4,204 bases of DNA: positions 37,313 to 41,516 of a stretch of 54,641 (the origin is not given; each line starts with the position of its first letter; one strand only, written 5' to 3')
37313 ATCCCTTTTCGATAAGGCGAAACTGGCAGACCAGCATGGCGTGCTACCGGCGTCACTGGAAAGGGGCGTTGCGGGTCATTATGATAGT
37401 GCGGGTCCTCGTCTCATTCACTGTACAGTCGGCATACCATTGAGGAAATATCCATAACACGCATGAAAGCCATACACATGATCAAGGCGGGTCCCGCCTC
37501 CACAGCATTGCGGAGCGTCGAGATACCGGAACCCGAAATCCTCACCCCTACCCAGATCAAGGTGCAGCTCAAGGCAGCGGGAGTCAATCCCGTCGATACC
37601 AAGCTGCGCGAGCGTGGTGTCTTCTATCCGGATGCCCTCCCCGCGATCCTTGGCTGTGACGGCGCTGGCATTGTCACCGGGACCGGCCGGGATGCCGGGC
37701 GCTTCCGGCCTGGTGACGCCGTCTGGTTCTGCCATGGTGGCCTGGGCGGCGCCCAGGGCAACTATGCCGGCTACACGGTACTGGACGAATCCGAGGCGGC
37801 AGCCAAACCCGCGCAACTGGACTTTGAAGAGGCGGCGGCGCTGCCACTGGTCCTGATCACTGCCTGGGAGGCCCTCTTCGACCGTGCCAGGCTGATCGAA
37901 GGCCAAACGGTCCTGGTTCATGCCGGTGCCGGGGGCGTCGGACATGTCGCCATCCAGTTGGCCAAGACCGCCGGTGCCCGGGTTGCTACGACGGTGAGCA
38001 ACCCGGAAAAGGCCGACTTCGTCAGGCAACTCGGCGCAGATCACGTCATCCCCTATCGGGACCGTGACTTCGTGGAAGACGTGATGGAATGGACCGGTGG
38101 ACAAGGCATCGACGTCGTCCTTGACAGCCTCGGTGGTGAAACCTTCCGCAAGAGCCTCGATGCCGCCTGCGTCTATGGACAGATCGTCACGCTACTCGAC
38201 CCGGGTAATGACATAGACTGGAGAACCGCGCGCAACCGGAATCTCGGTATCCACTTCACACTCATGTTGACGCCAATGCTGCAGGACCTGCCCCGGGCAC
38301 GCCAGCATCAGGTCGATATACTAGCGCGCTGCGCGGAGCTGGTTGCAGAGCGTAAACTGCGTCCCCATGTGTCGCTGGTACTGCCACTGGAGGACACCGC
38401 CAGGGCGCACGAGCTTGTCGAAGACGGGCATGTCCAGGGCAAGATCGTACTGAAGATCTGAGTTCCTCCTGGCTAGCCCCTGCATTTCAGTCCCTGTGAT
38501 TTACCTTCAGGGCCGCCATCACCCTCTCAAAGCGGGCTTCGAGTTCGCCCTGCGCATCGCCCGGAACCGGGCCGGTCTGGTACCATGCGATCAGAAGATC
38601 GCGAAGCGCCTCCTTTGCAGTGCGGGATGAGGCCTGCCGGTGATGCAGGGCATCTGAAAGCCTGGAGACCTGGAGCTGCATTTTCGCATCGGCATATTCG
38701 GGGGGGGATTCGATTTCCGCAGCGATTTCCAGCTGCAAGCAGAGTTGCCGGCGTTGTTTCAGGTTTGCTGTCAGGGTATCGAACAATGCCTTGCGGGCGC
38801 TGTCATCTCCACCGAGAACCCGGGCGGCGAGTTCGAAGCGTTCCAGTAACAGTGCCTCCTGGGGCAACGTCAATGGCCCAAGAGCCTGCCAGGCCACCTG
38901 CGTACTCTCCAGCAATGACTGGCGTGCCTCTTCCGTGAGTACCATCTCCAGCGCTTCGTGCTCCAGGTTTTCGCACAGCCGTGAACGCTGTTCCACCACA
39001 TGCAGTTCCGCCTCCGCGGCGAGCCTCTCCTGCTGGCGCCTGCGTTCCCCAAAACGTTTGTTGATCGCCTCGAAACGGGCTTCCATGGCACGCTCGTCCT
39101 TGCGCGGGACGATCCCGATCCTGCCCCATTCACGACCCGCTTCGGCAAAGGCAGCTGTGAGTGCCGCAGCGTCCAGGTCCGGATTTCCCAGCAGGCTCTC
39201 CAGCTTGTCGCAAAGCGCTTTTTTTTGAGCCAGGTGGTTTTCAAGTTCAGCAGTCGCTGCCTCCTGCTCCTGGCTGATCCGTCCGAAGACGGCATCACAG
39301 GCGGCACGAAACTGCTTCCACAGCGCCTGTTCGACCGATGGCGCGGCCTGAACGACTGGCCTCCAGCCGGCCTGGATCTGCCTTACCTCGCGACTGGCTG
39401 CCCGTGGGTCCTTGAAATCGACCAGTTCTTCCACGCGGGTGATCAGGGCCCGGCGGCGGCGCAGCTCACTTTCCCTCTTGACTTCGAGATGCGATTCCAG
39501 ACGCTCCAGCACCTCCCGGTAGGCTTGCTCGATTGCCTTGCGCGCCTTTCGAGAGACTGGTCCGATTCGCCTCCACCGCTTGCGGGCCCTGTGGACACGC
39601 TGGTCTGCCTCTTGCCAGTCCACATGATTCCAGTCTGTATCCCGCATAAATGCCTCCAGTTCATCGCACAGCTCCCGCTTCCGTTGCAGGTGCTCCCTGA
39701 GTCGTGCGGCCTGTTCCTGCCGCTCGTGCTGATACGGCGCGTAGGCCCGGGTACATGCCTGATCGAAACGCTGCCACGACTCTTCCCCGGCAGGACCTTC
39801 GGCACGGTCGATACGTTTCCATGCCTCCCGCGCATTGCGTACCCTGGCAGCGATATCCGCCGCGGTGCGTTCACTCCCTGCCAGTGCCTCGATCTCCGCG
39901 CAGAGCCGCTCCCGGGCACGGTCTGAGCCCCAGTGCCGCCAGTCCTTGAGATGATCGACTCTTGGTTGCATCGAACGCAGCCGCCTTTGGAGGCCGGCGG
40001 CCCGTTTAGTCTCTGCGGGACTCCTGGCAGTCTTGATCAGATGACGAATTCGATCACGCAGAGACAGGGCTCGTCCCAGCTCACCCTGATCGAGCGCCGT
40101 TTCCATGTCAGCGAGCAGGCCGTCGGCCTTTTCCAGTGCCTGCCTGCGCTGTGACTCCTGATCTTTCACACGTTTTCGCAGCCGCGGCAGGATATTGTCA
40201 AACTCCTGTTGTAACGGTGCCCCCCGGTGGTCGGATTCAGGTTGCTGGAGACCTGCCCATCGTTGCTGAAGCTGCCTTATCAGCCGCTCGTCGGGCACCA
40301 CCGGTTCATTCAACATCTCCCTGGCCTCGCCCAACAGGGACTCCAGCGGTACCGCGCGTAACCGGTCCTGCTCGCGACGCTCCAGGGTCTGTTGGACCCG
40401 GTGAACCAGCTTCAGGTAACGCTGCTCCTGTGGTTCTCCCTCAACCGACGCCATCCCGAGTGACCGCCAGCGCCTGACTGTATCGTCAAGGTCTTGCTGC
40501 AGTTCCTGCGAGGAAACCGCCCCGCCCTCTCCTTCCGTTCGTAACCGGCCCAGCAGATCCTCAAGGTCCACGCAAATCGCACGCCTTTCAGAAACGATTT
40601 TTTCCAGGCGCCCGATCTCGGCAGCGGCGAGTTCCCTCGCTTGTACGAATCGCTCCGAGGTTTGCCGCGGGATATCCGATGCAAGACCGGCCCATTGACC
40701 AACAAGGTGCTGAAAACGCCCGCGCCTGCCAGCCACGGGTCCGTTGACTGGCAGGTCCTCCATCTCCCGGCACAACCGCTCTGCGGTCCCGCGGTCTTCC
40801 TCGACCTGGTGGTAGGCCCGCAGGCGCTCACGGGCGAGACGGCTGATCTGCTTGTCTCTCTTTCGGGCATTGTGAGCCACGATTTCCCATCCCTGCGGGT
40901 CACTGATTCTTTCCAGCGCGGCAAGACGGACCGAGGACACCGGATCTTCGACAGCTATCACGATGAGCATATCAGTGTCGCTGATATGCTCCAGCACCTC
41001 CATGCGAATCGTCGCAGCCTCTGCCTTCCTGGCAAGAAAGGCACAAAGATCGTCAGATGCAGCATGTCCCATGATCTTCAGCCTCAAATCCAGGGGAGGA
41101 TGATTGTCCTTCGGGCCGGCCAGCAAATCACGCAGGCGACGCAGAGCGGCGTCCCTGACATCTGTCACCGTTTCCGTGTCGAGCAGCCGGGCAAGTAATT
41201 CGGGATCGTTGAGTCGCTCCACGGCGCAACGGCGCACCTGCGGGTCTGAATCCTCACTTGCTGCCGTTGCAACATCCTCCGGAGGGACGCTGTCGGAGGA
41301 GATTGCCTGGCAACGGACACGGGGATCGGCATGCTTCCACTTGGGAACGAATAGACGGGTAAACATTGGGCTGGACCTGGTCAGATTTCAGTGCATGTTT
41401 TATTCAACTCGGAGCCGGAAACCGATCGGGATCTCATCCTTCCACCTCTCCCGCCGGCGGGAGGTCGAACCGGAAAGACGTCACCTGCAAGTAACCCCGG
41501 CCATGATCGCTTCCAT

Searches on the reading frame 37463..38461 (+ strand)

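Call 9: search_protein_families(library=pfam, proteins=[window:37463-38461:+], max_evalue=0.001)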
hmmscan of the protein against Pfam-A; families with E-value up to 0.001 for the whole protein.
window:37463-38461:+ (332 aa): 3 families
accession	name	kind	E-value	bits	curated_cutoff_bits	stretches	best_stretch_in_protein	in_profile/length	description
PF13602.12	ADH_zinc_N_2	-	1.1e-32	114.3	27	1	190-330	1-134/134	Zinc-binding dehydrogenase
PF00107.32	ADH_zinc_N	-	8.7e-25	87.6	31.8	1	158-243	1-87/129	Zinc-binding dehydrogenase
PF08240.17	ADH_N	-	6.9e-13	49.2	23.5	1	29-116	2-103/104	Alcohol dehydrogenase GroES-like domain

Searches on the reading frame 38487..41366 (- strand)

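Call 9: search_protein_families(library=pfam, proteins=[window:38487-41366:-], max_evalue=0.001)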
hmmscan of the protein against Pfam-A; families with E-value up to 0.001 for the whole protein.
window:38487-41366:- (959 aa): 2 families
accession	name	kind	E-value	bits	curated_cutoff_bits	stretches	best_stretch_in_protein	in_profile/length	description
PF03993.17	DUF349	-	4.3e-49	165.2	23.9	3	531-607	3-75/75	Domain of Unknown Function (DUF349)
PF02985.28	HEAT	-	0.00095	19.7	23.5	0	138-154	8-24/31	HEAT repeat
